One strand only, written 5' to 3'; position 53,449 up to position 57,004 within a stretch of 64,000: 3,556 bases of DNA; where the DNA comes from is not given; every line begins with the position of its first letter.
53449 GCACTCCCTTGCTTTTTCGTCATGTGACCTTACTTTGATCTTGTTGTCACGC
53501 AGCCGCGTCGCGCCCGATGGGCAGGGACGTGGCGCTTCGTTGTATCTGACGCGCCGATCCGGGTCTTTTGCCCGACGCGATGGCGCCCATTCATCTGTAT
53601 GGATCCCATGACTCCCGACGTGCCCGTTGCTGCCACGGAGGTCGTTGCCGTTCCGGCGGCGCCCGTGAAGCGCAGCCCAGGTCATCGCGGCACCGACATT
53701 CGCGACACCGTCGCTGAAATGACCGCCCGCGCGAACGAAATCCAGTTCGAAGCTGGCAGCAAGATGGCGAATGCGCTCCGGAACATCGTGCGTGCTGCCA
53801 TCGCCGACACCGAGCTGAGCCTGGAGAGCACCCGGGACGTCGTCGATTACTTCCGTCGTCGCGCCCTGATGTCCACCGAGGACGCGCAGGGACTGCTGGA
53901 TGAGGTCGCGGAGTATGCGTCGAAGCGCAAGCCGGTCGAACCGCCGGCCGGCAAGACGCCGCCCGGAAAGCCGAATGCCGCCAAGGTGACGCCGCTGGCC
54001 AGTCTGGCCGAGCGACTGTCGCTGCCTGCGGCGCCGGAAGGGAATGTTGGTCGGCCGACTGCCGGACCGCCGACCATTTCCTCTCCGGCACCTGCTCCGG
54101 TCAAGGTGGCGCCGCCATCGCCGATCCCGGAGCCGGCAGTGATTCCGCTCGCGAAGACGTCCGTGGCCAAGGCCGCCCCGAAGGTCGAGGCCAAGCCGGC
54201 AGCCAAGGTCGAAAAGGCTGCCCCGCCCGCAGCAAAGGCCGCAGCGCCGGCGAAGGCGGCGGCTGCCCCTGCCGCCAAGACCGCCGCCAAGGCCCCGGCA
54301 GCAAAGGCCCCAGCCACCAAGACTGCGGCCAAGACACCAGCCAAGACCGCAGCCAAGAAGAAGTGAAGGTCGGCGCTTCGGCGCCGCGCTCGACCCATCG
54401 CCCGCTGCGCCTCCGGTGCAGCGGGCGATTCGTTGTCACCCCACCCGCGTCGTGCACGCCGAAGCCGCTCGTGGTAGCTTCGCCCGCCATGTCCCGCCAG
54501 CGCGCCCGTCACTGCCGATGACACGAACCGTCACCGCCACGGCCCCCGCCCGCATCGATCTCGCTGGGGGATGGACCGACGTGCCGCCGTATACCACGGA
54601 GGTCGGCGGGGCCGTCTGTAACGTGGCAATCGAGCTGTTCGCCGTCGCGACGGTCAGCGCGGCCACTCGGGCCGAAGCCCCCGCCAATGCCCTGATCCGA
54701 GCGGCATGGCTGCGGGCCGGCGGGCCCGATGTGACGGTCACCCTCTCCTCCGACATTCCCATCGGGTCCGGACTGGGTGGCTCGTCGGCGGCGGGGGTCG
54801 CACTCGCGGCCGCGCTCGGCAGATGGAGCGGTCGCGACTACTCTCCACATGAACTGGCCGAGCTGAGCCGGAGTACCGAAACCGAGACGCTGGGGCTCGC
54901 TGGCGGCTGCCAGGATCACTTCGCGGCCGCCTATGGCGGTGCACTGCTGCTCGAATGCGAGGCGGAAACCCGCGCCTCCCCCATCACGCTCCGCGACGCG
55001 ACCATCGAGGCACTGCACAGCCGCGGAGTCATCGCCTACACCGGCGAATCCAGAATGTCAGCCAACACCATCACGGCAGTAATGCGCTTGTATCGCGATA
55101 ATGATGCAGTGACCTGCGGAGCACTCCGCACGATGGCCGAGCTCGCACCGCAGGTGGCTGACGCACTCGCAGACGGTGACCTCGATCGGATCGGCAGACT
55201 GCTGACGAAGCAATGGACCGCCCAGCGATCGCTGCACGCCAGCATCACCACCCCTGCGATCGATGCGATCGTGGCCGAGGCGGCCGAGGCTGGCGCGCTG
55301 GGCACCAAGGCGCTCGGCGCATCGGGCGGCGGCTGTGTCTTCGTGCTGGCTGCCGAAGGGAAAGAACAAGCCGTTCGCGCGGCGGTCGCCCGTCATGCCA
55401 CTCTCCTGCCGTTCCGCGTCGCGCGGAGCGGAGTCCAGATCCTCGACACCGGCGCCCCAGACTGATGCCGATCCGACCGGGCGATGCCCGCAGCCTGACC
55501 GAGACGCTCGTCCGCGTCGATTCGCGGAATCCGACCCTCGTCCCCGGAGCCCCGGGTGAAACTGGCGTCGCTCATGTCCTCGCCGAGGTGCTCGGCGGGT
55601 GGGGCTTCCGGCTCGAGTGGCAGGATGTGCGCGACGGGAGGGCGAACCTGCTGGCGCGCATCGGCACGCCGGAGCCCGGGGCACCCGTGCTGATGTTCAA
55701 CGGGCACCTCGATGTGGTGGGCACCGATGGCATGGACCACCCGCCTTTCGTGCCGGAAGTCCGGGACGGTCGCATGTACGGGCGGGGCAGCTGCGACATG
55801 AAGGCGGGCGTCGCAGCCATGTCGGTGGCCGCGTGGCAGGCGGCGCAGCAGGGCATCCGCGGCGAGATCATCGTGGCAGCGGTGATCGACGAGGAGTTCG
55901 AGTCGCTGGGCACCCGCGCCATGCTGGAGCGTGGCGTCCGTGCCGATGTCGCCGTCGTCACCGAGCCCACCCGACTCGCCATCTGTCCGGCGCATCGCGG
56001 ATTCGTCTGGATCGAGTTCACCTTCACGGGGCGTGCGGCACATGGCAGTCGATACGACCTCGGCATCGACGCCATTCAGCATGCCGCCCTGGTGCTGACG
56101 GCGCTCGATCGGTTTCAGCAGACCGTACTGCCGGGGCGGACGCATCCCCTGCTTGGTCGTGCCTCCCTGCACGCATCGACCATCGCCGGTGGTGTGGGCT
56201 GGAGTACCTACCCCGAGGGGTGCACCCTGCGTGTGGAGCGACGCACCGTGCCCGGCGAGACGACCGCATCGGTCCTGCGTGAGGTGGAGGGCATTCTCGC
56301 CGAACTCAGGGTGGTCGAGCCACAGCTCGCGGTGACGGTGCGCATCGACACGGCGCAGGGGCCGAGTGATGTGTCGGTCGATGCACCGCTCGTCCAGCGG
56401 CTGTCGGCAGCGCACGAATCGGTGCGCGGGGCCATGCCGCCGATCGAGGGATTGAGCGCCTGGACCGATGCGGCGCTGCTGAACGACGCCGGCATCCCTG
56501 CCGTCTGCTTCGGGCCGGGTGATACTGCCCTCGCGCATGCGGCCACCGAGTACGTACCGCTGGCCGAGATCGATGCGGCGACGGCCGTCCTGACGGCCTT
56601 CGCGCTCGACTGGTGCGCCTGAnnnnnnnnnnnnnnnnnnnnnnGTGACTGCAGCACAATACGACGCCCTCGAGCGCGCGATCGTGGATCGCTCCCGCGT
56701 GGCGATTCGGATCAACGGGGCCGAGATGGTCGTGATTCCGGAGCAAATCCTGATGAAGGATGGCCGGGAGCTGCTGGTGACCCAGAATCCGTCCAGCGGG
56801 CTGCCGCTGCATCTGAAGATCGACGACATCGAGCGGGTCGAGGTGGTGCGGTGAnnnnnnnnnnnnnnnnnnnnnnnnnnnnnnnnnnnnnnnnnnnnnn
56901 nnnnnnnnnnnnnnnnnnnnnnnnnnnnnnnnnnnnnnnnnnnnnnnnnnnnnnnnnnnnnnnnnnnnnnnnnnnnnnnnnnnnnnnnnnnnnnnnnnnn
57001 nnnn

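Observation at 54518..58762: Six-gene translationally coupled operon: GHMP kinase, M20 peptidase, 69-aa ORF, RNase HI, 351-aa hypothetical, double zinc ribbon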

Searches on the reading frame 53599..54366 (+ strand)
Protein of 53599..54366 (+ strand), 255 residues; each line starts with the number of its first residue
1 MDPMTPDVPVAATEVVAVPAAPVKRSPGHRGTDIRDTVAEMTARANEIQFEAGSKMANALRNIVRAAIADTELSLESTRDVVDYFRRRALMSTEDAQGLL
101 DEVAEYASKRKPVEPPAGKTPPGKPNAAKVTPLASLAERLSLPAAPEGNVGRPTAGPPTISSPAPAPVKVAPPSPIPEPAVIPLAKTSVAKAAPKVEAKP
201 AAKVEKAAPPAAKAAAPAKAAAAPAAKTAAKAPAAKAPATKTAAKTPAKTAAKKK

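Call 4: search_protein_families(library=pfam, proteins=[window:53599-54366:+], max_evalue=0.1)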
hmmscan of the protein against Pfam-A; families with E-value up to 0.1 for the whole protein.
window:53599-54366:+ (255 aa): 0 families

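Call 5: search_protein_families(library=ncbifam, proteins=[window:53599-54366:+], max_evalue=0.1)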
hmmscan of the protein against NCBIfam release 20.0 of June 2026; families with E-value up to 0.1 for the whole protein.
window:53599-54366:+ (255 aa): 1 family
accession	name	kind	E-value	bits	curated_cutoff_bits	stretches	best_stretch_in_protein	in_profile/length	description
NF011492.0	PRK14900.1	equivalog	0.00049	18.1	1783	1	36-255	933-1041/1044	valine--tRNA ligase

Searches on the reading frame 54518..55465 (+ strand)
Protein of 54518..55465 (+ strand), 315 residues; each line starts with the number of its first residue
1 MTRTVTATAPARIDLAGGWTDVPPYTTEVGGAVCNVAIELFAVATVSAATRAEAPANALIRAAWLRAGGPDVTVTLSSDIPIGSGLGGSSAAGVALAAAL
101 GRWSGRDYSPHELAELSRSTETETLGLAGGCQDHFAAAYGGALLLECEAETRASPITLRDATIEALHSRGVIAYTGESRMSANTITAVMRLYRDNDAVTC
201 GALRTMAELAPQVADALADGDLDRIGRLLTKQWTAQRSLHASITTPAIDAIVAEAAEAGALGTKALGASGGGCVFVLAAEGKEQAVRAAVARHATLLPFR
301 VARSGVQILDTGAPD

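Call 4: search_protein_families(library=pfam, proteins=[window:54518-55465:+], max_evalue=0.1)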
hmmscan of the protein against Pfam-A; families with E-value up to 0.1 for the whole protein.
window:54518-55465:+ (315 aa): 3 families
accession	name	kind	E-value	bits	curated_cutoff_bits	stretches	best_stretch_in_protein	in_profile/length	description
PF00288.32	GHMP_kinases_N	-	3.6e-18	66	22.3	1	66-141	13-87/87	GHMP kinases N terminal domain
PF08544.19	GHMP_kinases_C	-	4.6e-13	49.8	21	1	214-293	2-82/85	GHMP kinases C terminal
PF22700.2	MVD-like_N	-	0.0043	17.2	27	1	71-119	82-130/157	Diphosphomevalonate decarboxylase-like N-terminal domain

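Call 5: search_protein_families(library=ncbifam, proteins=[window:54518-55465:+], max_evalue=0.1)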
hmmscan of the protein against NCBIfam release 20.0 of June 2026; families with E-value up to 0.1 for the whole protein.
window:54518-55465:+ (315 aa): 19 families
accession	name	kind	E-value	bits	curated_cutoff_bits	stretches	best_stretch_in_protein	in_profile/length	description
NF009948.0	PRK13412.1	equivalog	6.1e-36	123.5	721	2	65-280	720-937/974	bifunctional fucokinase/fucose-1-phosphate guanylyltransferase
NF049969.1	GlMnHpPKinHddA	equivalog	1.6e-34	119.9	600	2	74-299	100-326/338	D-glycero-D-manno-heptose 7-phosphate kinase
TIGR00549.1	mevalon_kin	equivalog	8.5e-30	104.2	163.05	1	70-277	79-276/276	mevalonate kinase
NF003036.0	PRK03926.1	equivalog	7.7e-26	90.9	403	1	70-294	74-283/302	mevalonate kinase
NF003006.0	PRK03817.1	equivalog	2.4e-20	72.8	443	2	72-140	88-156/352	galactokinase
NF001816.0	PRK00555.1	equivalog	2.7e-19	69.3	509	2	205-295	252-341/363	galactokinase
NF003705.0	PRK05322.1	equivalog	6.3e-16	58.1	385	2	73-163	114-208/388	galactokinase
TIGR00131.1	gal_kin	equivalog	2.5e-14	53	226.65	2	213-292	285-364/388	galactokinase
NF003472.0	PRK05101.1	equivalog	1.8e-12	46.9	499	2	212-293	277-359/382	galactokinase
TIGR01920.1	Shik_kin_archae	equivalog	3.8e-09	36.3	126.85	1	54-144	51-143/266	shikimate kinase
TIGR00191.1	thrB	equivalog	4.1e-09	35.7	168.25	1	71-294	80-281/304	homoserine kinase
NF002288.1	PRK01212.1-4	equivalog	9.7e-09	34.7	194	1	70-292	75-280/303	homoserine kinase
NF002870.0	PRK03188.1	equivalog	1.3e-07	30.6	286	2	190-307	188-300/310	4-(cytidine 5'-diphospho)-2-C-methyl-D-erythritol kinase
TIGR01220.1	Pmev_kin_Gr_pos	equivalog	0.001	18.2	165.7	1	171-301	219-354/358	phosphomevalonate kinase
NF040957.1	Arch_PMK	equivalog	0.0012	18.4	500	1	84-280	92-289/316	phosphomevalonate kinase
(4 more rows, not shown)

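Call 19: search_protein_families(library=padloc, proteins=[window:54518-55465:+], max_evalue=0.1)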
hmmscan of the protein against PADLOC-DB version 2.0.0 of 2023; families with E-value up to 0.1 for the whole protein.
window:54518-55465:+ (315 aa): 0 families

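Call 48: search_solved_structures(query=window:54518-55465:+, max_evalue=0.00001)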
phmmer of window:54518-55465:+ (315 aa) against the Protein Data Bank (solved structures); distinct sequences matched with E-value up to 0.00001: 24.
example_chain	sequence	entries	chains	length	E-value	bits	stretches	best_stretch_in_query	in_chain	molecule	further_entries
3k85_A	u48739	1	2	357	3.4e-36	128.2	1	71-305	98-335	D-glycero-D-manno-heptose 1-phosphate kinase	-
9iip_A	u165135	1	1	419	1e-28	103.7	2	64-287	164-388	L-fucokinase/L-fucose-1-P guanylyltransferase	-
5yys_A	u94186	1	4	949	1.8e-27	99.6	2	64-287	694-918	L-fucokinase, L-fucose-1-P guanylyltransferase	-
9iit_A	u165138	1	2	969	1.9e-27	99.5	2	64-287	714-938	L-fucokinase/L-fucose-1-P guanylyltransferase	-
4n3o_A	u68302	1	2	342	2.9e-26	95.6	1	77-306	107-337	Putative D-glycero-D-manno-heptose 7-phosphate kinase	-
4usk_A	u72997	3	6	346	8e-26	94.2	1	75-286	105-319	PUTATIVE SUGAR KINASE | SUGAR KINASE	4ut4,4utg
4usm_A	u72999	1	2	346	8.4e-26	94.1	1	75-286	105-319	PUTATIVE SUGAR KINASE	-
6mde_A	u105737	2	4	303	2.2e-14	56.6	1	72-291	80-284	Mevalonate kinase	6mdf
4hac_A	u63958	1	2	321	2.5e-14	56.4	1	72-291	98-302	Mevalonate kinase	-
1s4e_A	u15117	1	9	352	1.5e-13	53.9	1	212-293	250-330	Galactokinase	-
1pie_A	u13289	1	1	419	2.2e-10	43.5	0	75-203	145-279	Galactokinase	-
1vis_A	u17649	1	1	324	2.9e-10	43.1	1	74-286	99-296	Mevalonate kinase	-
1kkh_A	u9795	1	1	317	3e-10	43.1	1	74-286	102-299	Mevalonate Kinase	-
8teb_A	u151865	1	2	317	7.6e-09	38.4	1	72-290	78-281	Mevalonate kinase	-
2cz9_A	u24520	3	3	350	3.8e-08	36.2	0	212-287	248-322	Probable galactokinase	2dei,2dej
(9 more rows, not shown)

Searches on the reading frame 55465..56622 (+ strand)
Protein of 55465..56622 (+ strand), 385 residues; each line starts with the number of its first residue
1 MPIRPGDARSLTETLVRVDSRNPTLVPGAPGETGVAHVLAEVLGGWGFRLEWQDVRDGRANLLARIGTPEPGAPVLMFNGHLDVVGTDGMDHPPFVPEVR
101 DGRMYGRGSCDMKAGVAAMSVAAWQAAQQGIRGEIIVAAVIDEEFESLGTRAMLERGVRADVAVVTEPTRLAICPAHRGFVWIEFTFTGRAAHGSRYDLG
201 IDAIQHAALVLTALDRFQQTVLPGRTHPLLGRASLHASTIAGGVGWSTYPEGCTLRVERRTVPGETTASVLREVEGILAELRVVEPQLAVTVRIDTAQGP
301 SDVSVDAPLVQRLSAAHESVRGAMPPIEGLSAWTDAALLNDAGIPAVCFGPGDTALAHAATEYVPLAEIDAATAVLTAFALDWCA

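Call 4: search_protein_families(library=pfam, proteins=[window:55465-56622:+], max_evalue=0.1)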
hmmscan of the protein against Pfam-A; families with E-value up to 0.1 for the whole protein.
window:55465-56622:+ (385 aa): 3 families
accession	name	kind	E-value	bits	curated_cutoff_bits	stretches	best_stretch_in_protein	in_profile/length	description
PF01546.33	Peptidase_M20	-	6.4e-35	121.4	24.6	1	77-381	1-205/206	Peptidase family M20/M25/M40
PF07687.19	M20_dimer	-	1.2e-12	48.1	21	1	176-280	2-101/107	Peptidase dimerisation domain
PF04389.22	Peptidase_M28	-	5.8e-05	23.3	21.3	1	61-155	1-78/193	Peptidase family M28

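Call 5: search_protein_families(library=ncbifam, proteins=[window:55465-56622:+], max_evalue=0.1)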
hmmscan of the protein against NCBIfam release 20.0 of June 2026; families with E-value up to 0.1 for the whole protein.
window:55465-56622:+ (385 aa): 55 families (the best 25 are shown)
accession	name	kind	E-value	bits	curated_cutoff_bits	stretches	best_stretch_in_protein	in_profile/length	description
TIGR01910.1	DapE-ArgE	subfamily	1.6e-73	248.1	217.6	1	11-373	3-371/373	ArgE/DapE family deacylase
TIGR01892.1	AcOrn-deacetyl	equivalog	1.9e-55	188.4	297.7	1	37-378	22-363/365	acetylornithine deacetylase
NF005710.0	PRK07522.1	subfamily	9.4e-53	179.8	412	1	52-379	49-384/391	acetylornithine deacetylase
NF005373.0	PRK06915.1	equivalog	1.4e-50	172.5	428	1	75-384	95-418/422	peptidase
NF006365.0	PRK08588.1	subfamily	3.6e-50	171.4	289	1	32-371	26-368/383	succinyl-diaminopimelate desuccinylase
NF006399.0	PRK08651.1-2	equivalog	2.2e-49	168.6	381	1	11-379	9-400/405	succinyl-diaminopimelate desuccinylase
NF005306.0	PRK06837.1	subfamily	1e-46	159.7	376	1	74-384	98-422/427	ArgE/DapE family deacylase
TIGR01900.1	dapE-gram_pos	equivalog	1.8e-44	152.1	304.2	1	59-379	45-349/351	succinyl-diaminopimelate desuccinylase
NF009555.0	PRK13004.1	equivalog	2.1e-44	152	321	1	32-384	34-396/399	YgeY family selenium metabolism-linked hydrolase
NF006400.0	PRK08651.1-3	equivalog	9.9e-44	149.7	374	1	59-376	72-399/410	succinyl-diaminopimelate desuccinylase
NF006402.0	PRK08651.1-5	equivalog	8.9e-42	143.4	369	1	59-377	44-361/369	succinyl-diaminopimelate desuccinylase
NF009558.0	PRK13013.1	equivalog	3e-39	134.9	428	1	10-377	20-417/429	acetylornithine deacetylase/succinyl-diaminopimelate desuccinylase family protein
NF006439.0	PRK08737.1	equivalog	1.4e-38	132.9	345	1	13-373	13-354/364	acetylornithine deacetylase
NF003474.0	PRK05111.1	equivalog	3.2e-36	125.1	460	1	34-384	34-381/383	acetylornithine deacetylase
NF006370.0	PRK08596.1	equivalog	8.9e-35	120.1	412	1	11-384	22-420/425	acetylornithine deacetylase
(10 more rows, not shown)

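Call 19: search_protein_families(library=padloc, proteins=[window:55465-56622:+], max_evalue=0.1)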
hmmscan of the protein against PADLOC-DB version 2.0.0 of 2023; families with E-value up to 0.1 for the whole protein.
window:55465-56622:+ (385 aa): 0 families

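Call 49: search_solved_structures(query=window:55465-56622:+, max_evalue=1e-20)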
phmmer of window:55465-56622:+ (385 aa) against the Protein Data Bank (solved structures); distinct sequences matched with E-value up to 1e-20: 3.
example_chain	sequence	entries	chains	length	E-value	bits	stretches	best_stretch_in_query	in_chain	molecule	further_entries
7uoi_A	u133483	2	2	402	3.9e-35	124.9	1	31-366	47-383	succinyl-diaminopimelate desuccinylase | Probable succinyl-diaminopimelate desuccinylase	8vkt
2f7v_A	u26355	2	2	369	1.5e-26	96.7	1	12-370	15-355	aectylcitrulline deacetylase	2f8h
3pfo_A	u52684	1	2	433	3.3e-26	95.6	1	75-384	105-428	putative acetylornithine deacetylase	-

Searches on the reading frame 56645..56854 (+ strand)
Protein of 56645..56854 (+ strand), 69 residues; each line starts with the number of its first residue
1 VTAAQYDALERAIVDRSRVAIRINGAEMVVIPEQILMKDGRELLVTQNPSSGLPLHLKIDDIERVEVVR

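Call 4: search_protein_families(library=pfam, proteins=[window:56645-56854:+], max_evalue=0.1)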
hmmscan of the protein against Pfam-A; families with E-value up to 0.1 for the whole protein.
window:56645-56854:+ (69 aa): 2 families
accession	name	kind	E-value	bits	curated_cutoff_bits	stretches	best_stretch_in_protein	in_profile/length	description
PF24243.1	Phage_tail_C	-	0.056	13.3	23.7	1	1-9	6-14/26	Phage tail tip domain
PF13280.12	WYL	-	0.067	13.6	21.8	0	6-67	3-70/70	WYL domain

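Call 5: search_protein_families(library=ncbifam, proteins=[window:56645-56854:+], max_evalue=0.1)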
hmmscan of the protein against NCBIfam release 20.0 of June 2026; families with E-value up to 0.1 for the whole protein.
window:56645-56854:+ (69 aa): 0 families

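Call 16: find_homologous_proteins(query=window:56645-56854:+, max_evalue=0.01)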
Query window:56645-56854:+ (69 aa): 109 proteins with E <= 0.01 among 110 candidates.
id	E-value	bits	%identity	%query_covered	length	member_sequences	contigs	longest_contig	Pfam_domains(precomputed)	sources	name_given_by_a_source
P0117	2.2e-33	130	94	100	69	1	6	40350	-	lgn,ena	-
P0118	6.9e-32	125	91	100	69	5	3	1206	-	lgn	-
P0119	2.2e-31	123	93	100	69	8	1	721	-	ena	-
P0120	2.6e-30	120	88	100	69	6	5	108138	-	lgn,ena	-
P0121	2.7e-30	120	87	100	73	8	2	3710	-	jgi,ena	-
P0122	4.7e-30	119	91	100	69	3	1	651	-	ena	-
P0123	7.9e-30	119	86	100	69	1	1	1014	-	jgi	jgi:hypothetical protein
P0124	1.2e-29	118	88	100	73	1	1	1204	-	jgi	jgi:hypothetical protein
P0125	2.5e-29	117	90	100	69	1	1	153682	-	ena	-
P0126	3.7e-29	116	87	100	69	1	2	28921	-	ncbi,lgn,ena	-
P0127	5.6e-29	116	87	100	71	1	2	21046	-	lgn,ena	-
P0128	6.8e-29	116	88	100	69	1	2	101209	-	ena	-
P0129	7.3e-29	115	86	100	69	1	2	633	-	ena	-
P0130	8.4e-29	115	86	100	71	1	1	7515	-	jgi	jgi:hypothetical protein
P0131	9.6e-29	115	87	100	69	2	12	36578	-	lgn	-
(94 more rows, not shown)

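Call 19: search_protein_families(library=padloc, proteins=[window:56645-56854:+], max_evalue=0.1)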
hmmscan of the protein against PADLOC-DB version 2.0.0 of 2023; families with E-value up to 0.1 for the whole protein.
window:56645-56854:+ (69 aa): 0 families

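Call 23: search_solved_structures(query=A3, max_evalue=10, show_alignments=3)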
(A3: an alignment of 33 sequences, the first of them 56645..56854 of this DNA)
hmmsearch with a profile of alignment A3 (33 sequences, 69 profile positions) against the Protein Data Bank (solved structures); distinct sequences matched with E-value up to 10: 1.
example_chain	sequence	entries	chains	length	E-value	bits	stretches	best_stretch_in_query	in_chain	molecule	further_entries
7yjw_A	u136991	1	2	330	0.27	14.4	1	21-57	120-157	Membrane protein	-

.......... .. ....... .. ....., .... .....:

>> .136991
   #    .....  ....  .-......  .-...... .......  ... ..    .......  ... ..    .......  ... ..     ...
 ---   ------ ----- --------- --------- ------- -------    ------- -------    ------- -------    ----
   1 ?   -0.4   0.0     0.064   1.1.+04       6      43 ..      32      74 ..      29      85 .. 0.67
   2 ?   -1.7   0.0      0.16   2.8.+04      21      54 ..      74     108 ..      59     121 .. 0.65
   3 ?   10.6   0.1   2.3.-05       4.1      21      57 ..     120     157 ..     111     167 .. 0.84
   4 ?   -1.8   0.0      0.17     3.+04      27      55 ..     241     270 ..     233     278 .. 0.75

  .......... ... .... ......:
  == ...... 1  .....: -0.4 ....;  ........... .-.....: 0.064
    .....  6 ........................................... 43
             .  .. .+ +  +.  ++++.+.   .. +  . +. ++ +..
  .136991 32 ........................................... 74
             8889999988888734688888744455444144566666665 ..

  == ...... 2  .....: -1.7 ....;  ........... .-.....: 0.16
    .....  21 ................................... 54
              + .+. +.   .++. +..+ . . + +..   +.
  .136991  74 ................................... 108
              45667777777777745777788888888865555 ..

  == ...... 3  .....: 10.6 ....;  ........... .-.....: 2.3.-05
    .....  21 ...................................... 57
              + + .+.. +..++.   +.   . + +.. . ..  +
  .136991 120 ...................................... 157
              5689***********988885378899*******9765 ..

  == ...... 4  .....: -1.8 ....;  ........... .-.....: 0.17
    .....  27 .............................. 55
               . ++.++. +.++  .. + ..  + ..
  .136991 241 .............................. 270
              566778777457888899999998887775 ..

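Call 24: search_protein_families(library=pfam, alignment_id=A3, max_evalue=10)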
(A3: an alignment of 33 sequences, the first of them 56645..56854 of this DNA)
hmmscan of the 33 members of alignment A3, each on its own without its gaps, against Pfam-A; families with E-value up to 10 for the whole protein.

A. member 1, window:56645-56854:+ (69 aa): 2 families
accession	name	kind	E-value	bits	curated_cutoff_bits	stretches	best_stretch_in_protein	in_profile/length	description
PF24243.1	Phage_tail_C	-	0.056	13.3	23.7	1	1-9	6-14/26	Phage tail tip domain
PF13280.12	WYL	-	0.067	13.6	21.8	1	6-67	3-70/70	WYL domain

B. families by the number of members that match (of 33 scanned): 7 families
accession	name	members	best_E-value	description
PF24243.1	Phage_tail_C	27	0.04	Phage tail tip domain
PF07073.17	ROF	7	0.078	Modulator of Rho-dependent transcription termination (ROF)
PF13280.12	WYL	2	0.036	WYL domain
PF00218.27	IGPS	1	0.027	Indole-3-glycerol phosphate synthase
PF11869.14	DUF3389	1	0.1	Protein of unknown function (DUF3389)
PF10383.15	Clr2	1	0.15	Transcription-silencing protein Clr2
PF08593.16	Mug135_C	1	0.24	Mug135-like, C-terminal domain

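Call 40: predict_structure(alignment_id=A3)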
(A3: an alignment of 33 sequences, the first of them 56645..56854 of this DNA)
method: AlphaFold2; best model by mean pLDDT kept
length: 69 residues; sequences in the alignment: 33
mean_pLDDT: 94.9   pTM: 0.78
mean pLDDT of the five models: 94.9, 93.8, 93.0, 92.4, 91.9
residues with pLDDT >= 90: 67; 70-90: 2; 50-70: 0; < 50: 0
segments of 3 or more residues with pLDDT < 50: none
pLDDT, mean of each block of 10 residues (from residue 1): 94 97 94 96 95 95 93
secondary structure, 60 per line:
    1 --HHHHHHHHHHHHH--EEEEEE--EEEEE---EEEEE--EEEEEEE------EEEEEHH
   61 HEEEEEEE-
elements in order: H3-15 E18-23 E26-30 E34-38 E41-47 E54-58 E62-68
